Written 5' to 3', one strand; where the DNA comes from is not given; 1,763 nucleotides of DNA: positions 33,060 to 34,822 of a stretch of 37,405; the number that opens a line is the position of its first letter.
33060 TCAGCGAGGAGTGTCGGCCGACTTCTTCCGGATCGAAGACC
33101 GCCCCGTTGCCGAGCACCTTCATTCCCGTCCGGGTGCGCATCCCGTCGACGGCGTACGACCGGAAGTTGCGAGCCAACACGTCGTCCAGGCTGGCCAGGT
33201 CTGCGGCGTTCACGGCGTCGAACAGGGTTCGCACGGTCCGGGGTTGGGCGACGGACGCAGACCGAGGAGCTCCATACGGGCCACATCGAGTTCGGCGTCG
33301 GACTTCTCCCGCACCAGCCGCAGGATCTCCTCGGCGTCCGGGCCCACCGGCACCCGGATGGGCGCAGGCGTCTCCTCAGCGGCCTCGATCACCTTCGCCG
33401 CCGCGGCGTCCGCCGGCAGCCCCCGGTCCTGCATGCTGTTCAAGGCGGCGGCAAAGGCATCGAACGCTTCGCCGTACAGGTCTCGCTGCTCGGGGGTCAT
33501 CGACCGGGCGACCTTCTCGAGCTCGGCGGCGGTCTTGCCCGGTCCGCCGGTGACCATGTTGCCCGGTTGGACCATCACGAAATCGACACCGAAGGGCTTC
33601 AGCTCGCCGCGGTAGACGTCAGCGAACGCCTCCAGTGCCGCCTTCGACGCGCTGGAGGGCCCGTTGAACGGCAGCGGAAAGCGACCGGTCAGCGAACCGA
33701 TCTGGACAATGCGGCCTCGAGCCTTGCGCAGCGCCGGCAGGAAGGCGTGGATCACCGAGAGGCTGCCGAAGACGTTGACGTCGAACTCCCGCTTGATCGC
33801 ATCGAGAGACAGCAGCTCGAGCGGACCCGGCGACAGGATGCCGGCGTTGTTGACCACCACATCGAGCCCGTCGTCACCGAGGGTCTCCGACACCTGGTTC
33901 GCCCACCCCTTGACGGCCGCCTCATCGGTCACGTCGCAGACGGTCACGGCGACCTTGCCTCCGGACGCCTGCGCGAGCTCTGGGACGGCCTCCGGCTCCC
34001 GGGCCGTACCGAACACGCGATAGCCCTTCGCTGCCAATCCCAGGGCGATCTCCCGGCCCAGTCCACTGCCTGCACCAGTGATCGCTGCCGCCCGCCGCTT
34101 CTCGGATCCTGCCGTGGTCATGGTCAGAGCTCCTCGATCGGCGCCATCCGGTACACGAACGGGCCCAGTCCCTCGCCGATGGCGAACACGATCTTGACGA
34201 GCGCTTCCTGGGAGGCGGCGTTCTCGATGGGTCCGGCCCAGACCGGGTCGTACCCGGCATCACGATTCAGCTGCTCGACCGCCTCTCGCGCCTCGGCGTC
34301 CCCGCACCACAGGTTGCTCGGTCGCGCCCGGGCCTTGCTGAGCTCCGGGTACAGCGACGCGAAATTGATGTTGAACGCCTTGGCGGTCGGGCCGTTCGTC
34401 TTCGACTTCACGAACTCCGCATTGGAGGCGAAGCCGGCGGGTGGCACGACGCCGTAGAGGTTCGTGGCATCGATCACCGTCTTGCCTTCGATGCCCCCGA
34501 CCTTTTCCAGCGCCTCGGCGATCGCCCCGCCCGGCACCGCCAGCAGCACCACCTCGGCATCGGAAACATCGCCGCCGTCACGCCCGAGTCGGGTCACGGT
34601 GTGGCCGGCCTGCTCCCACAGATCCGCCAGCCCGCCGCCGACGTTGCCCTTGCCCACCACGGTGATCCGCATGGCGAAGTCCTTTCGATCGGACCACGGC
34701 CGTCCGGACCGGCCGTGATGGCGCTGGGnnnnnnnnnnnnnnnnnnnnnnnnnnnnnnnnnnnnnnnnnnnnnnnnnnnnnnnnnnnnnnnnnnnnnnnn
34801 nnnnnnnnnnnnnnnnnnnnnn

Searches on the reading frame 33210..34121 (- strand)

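Call 5: search_protein_families(library=pfam, proteins=[window:33210-34121:-], max_evalue=0.01)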
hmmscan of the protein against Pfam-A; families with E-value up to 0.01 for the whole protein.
window:33210-34121:- (303 aa): 6 families
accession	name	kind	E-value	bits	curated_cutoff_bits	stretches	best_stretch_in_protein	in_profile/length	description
PF00106.31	adh_short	-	4.5e-42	144.2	26.6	1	11-192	2-185/195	short chain dehydrogenase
PF13561.12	adh_short_C2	-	1.7e-30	106.8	27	1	16-231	1-220/236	Enoyl-(Acyl carrier protein) reductase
PF08659.16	KR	-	1.5e-10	41.7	22.6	1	14-171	5-164/180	KR domain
PF08643.16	DUF1776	-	5.4e-09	36.3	25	1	99-234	106-249/294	Fungal family of unknown function (DUF1776)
PF01370.27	Epimerase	-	9.1e-06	25.7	20.9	1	13-190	2-173/240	NAD dependent epimerase/dehydratase family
PF13460.12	NAD_binding_10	-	0.00018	21.9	27.2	1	16-196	1-153/184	NAD(P)H-binding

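Call 6: search_protein_families(library=ncbifam, proteins=[window:33210-34121:-], max_evalue=0.01)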
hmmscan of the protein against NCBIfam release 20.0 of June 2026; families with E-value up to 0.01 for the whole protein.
window:33210-34121:- (303 aa): 214 families (the best 25 are shown)
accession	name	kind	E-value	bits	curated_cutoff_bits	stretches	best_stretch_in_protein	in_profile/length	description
NF004284.0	PRK05693.1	equivalog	5.8e-47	160.6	326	1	11-284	3-266/274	SDR family oxidoreductase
NF004824.0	PRK06180.1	subfamily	9.3e-47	159.5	298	1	9-278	4-265/279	oxidoreductase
NF005372.1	PRK06914.1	subfamily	4.3e-45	154.1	320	1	9-264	2-255/279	SDR family oxidoreductase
NF004826.0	PRK06182.1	subfamily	5.1e-45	153.9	305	1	8-280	3-267/274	oxidoreductase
NF004823.0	PRK06179.1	subfamily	4e-44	151.1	310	1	8-276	4-257/271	oxidoreductase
NF005065.0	PRK06482.1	equivalog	1.7e-42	145.7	291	1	13-279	6-263/276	SDR family oxidoreductase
NF006114.0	PRK08263.1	subfamily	4.4e-42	144.2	290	1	10-268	4-251/280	short chain dehydrogenase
NF049977.1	KDhSphingRedKdsR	equivalog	2.6e-38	131.9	400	1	11-262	5-242/267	3-ketodihydrosphingosine reductase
NF004526.0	PRK05872.1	subfamily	2.5e-37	128.6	276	1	8-180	9-181/297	short-chain dehydrogenase/reductase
NF004825.0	PRK06181.1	equivalog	3e-36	125.1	215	1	9-191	6-190/268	SDR family oxidoreductase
NF006776.0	PRK09291.1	equivalog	5.1e-35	121.3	265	1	13-194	6-183/257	SDR family oxidoreductase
NF004196.0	PRK05650.1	equivalog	5.2e-32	111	297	1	12-191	5-186/272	SDR family oxidoreductase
NF006118.0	PRK08264.1-4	subfamily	6.6e-32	110.9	279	1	13-191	9-183/244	SDR family oxidoreductase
NF004649.0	PRK05993.1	equivalog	9.7e-32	110.3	387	1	8-250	3-241/277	SDR family oxidoreductase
NF005881.0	PRK07832.1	equivalog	9.9e-32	110.3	296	1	10-192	10-196/287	SDR family oxidoreductase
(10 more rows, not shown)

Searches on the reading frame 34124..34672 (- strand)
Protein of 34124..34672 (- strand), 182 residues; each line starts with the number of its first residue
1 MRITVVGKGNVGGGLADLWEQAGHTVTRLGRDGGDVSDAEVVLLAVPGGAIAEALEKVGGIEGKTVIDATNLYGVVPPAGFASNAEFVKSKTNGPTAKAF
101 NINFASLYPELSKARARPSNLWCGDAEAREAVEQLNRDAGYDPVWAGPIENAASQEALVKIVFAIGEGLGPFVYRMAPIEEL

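Call 5: search_protein_families(library=pfam, proteins=[window:34124-34672:-], max_evalue=0.01)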
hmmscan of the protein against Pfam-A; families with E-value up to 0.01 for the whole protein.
window:34124-34672:- (182 aa): 2 families
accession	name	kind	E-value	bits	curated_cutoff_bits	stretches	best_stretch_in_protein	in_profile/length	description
PF03807.23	F420_oxidored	-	3.2e-07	31.3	21.6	1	36-71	57-93/94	NADP oxidoreductase coenzyme F420-dependent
PF01210.29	NAD_Gly3P_dh_N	-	0.004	17.6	23.1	0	3-32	2-31/158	NAD-dependent glycerol-3-phosphate dehydrogenase N-terminus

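Call 6: search_protein_families(library=ncbifam, proteins=[window:34124-34672:-], max_evalue=0.01)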
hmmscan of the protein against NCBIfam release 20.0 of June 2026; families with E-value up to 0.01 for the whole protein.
window:34124-34672:- (182 aa): 1 family
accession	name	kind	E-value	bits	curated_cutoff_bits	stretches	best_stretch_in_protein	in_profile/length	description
TIGR01915.1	npdG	equivalog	0.00024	21.2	149.8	1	38-162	68-204/220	NADPH-dependent F420 reductase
